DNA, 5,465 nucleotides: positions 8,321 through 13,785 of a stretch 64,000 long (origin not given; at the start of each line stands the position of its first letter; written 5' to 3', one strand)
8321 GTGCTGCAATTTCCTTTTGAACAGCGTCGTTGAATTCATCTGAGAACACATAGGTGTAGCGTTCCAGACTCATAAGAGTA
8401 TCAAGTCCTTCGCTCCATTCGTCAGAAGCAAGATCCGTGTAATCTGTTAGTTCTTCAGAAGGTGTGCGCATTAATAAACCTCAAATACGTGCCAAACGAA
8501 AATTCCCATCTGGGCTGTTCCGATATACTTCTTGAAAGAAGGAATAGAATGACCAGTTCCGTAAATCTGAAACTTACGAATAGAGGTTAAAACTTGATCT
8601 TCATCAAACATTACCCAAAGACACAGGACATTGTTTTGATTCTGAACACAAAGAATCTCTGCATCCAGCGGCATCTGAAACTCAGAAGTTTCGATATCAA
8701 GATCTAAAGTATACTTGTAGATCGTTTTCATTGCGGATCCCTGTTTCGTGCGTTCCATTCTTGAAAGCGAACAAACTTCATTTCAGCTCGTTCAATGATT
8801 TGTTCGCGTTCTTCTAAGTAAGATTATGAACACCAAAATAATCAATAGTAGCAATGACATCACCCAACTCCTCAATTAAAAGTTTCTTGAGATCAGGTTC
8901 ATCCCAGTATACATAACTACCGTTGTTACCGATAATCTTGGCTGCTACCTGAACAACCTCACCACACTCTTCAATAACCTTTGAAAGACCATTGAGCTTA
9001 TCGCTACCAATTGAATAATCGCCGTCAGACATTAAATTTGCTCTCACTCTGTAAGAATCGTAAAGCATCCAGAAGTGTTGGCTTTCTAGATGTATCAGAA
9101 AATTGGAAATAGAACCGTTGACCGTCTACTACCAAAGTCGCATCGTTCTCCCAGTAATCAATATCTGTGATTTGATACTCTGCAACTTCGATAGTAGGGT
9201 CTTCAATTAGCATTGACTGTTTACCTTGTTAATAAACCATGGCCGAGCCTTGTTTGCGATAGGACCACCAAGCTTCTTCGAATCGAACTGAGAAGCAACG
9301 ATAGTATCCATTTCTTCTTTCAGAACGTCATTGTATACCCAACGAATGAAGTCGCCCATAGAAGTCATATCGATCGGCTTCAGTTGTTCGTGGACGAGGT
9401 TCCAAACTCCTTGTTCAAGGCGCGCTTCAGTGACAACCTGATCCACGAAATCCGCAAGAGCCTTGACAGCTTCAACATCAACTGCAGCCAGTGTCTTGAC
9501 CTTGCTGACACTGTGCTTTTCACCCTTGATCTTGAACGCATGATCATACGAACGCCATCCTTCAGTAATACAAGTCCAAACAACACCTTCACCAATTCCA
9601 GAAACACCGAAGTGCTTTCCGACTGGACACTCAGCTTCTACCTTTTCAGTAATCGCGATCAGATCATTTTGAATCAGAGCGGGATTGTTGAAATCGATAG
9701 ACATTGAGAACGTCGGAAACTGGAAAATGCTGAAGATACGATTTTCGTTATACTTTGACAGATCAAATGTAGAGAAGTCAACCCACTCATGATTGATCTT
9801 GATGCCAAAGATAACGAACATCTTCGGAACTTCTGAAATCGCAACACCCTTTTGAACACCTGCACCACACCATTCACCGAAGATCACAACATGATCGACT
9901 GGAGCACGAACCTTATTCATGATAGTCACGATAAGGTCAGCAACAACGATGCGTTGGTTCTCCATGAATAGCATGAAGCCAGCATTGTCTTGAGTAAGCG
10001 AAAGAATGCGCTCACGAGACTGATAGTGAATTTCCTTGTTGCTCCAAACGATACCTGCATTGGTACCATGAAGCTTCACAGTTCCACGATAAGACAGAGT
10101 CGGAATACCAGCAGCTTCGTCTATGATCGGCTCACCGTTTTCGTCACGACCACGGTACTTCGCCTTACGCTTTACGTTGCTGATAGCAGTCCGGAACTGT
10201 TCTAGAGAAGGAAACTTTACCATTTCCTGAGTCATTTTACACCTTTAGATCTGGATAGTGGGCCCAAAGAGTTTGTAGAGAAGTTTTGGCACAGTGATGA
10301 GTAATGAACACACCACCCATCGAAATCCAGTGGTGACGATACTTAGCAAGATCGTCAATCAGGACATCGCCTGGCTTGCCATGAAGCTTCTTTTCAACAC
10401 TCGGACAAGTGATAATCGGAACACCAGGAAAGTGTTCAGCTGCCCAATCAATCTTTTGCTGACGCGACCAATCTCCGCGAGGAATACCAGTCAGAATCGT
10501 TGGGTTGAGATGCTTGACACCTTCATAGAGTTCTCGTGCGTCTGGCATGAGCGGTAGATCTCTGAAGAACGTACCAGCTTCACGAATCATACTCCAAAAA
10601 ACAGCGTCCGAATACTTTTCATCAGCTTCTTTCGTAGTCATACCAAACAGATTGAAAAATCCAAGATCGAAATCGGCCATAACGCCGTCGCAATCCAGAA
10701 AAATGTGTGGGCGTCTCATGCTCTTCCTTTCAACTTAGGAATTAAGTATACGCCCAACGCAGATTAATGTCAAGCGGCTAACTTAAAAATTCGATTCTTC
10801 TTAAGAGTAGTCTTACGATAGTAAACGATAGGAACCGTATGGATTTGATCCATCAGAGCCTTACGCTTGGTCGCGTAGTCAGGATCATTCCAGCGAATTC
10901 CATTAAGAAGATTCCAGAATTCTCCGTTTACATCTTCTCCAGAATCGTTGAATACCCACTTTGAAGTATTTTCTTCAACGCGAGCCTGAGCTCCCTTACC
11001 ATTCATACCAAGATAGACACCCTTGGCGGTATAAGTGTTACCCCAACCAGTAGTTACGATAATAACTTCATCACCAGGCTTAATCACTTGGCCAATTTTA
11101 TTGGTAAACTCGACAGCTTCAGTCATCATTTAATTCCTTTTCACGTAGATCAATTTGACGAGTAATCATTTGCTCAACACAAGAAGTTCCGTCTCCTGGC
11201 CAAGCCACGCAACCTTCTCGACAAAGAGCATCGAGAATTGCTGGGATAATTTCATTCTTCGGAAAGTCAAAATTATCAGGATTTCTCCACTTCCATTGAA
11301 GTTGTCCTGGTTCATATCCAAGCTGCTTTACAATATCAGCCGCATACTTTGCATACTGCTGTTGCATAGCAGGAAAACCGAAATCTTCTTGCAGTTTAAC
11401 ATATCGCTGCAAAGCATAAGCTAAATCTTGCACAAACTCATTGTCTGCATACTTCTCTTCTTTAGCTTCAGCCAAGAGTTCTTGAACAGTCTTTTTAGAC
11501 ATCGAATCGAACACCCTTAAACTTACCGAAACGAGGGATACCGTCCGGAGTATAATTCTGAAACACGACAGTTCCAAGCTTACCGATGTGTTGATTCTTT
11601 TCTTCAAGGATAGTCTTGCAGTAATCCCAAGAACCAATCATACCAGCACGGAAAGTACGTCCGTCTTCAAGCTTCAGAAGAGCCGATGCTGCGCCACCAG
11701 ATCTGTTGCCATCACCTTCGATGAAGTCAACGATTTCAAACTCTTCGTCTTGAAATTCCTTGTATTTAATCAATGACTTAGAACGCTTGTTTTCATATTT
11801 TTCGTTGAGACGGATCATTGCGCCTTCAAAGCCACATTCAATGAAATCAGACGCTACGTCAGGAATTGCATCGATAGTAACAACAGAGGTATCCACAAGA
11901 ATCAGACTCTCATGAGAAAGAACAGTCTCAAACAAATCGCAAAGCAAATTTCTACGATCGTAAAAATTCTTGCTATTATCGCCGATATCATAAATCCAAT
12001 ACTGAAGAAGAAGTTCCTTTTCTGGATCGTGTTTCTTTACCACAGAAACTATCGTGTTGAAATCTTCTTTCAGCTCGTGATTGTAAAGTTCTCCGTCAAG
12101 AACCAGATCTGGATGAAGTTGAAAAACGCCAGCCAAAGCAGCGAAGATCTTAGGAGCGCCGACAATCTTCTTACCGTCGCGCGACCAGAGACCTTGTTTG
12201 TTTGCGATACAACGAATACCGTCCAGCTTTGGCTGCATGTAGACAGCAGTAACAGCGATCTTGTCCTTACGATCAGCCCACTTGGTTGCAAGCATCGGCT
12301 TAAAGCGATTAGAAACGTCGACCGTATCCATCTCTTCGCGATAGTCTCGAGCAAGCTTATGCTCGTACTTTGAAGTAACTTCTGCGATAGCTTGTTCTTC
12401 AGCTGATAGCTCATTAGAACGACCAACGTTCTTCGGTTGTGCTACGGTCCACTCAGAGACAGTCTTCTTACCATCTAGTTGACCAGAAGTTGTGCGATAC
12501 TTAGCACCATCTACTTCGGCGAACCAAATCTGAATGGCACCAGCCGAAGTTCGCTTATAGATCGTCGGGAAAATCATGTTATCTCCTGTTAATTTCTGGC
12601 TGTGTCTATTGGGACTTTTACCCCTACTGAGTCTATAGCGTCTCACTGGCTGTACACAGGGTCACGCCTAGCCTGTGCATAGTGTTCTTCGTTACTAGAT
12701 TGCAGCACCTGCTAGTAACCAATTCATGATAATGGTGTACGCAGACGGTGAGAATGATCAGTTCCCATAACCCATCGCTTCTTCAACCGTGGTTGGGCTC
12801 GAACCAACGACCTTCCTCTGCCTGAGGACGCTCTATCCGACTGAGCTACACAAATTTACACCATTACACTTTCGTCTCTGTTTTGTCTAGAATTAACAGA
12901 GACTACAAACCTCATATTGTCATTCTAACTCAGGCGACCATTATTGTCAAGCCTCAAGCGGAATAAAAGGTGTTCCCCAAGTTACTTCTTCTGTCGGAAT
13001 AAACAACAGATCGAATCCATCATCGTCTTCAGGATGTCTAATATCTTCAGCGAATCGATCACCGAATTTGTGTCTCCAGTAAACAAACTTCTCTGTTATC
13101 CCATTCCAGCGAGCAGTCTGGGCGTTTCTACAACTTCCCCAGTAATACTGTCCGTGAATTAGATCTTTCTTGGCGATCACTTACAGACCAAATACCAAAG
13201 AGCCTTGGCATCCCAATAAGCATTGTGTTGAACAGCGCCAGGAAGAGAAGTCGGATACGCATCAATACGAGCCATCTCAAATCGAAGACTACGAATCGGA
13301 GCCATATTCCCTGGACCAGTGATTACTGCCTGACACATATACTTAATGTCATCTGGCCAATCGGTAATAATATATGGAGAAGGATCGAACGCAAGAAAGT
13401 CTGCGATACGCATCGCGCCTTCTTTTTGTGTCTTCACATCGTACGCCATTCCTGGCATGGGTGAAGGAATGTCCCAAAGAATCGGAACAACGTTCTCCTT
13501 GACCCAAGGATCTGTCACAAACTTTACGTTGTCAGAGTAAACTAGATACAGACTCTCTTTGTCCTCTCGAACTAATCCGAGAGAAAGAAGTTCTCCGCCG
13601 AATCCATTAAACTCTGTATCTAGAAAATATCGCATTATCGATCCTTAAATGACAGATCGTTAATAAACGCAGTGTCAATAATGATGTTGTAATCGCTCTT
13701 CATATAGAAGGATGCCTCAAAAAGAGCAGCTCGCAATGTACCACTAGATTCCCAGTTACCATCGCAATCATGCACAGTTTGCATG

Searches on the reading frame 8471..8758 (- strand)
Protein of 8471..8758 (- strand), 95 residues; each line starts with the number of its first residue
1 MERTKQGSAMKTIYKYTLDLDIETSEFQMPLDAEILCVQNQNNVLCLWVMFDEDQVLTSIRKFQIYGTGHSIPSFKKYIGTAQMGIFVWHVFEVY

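Call 65: search_protein_families(library=phrogs, proteins=[window:8471-8758:-], max_evalue=0.001)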
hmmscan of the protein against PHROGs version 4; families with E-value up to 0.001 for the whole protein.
window:8471-8758:- (95 aa): 2 families
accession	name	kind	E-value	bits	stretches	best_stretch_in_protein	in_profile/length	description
phrog_3848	-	unknown function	1.1e-17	65.2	1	10-93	1-91/100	-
phrog_31149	-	unknown function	0.00032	21.3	1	11-93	94-180/190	-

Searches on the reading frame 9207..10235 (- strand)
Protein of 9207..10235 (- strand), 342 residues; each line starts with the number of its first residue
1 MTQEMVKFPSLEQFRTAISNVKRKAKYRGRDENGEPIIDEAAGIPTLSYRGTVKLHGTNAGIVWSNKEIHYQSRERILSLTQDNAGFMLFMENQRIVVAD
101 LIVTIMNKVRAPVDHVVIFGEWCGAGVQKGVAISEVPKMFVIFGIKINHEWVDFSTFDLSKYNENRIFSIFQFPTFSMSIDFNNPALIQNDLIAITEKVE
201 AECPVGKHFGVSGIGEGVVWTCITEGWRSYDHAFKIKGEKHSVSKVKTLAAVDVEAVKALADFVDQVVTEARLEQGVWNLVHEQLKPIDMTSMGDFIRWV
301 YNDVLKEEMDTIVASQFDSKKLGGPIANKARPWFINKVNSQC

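Call 5: search_protein_families(library=pfam, proteins=[window:9207-10235:-], max_evalue=0.01)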
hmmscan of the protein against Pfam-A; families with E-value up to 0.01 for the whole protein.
window:9207-10235:- (342 aa): 1 family
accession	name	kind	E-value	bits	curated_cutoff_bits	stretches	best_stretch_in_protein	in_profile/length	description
PF09414.15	RNA_ligase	-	7.1e-12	46.2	27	1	51-226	5-161/171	RNA ligase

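Call 64: search_solved_structures(query=window:9207-10235:-, max_evalue=0.01)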
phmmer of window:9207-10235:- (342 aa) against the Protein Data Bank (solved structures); distinct sequences matched with E-value up to 0.01: 2.
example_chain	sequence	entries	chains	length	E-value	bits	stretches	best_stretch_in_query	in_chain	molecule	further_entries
1s68_A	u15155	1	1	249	0.00087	21.8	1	51-172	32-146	RNA Ligase 2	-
2hvq_A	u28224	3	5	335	0.0014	21.2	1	51-163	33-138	Hypothetical 37.6 kDa protein in Gp24-hoc intergenic region | T4 RNA ligase 2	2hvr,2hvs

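Call 65: search_protein_families(library=phrogs, proteins=[window:9207-10235:-], max_evalue=0.001)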
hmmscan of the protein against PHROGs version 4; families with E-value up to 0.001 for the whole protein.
window:9207-10235:- (342 aa): 2 families
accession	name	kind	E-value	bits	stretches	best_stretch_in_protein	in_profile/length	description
phrog_548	-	DNA, RNA and nucleotide metabolism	3.7e-67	227.9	1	4-339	2-340/341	RNA ligase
phrog_21104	-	unknown function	4.1e-12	47.4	1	116-222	97-203/215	-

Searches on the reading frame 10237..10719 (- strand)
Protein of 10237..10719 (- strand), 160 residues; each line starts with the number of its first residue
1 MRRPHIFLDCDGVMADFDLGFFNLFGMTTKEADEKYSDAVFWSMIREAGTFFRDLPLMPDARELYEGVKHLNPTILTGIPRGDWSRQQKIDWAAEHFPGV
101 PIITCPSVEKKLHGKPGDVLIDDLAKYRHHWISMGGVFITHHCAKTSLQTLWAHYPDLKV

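Call 65: search_protein_families(library=phrogs, proteins=[window:10237-10719:-], max_evalue=0.001)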
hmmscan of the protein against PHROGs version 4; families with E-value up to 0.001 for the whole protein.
window:10237-10719:- (160 aa): 2 families
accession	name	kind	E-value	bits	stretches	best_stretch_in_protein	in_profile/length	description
phrog_2643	-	moron, auxiliary metabolic gene and host takeover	1.7e-26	94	1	4-144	7-159/182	5'-3' deoxyribonucleotidase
phrog_420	-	unknown function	6.9e-19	69.4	1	2-143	12-177/267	unknown function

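Call 83: search_protein_families(library=pfam, proteins=[window:10237-10719:-], max_evalue=0.01)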
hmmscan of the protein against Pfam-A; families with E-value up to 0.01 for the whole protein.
window:10237-10719:- (160 aa): 1 family
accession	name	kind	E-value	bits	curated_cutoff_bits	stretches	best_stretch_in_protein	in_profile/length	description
PF06941.18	NT5C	-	1.6e-08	35.1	24.8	1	42-128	54-140/180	5' nucleotidase, deoxy (Pyrimidine), cytosolic type C protein (NT5C)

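Call 84: search_solved_structures(query=window:10237-10719:-, max_evalue=1, show_alignments=1)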
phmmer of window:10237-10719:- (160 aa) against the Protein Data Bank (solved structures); distinct sequences matched with E-value up to 1: 4.
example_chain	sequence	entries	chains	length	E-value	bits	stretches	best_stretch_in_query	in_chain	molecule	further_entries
3bwv_A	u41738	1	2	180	0.0064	19.9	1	15-100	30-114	Putative 5'(3')-deoxyribonucleotidase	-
6i70_A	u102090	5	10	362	0.51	13.7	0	54-96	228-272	O-methyltransferase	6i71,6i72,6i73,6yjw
4mum_A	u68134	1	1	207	0.76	13.2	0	5-26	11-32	Mitochondrial 5' nucleotidase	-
1kyw_A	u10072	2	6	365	0.8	13.1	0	54-96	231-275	Caffeic acid 3-O-methyltransferase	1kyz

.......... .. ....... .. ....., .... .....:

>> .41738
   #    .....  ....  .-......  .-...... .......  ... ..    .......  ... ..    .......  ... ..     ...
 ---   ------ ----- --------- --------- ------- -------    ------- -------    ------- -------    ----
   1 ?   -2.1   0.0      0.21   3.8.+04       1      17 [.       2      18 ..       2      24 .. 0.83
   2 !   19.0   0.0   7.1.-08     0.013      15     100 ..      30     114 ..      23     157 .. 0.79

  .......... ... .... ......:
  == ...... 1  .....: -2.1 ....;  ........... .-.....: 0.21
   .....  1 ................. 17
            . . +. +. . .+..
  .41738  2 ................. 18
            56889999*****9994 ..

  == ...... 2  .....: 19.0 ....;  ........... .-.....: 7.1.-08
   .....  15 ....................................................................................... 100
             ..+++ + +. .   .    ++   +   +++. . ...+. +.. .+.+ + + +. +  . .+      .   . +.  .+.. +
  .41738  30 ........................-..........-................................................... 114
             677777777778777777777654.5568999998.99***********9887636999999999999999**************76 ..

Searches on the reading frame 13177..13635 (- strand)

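Call 65: search_protein_families(library=phrogs, proteins=[window:13177-13635:-], max_evalue=0.001)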
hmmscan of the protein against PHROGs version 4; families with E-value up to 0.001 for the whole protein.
window:13177-13635:- (152 aa): 2 families
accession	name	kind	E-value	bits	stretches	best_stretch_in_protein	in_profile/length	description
phrog_2259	-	DNA, RNA and nucleotide metabolism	3.6e-36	125.5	1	1-150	7-169/186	Rnase H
phrog_31349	-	unknown function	5.8e-21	75.7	1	3-149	205-360/440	-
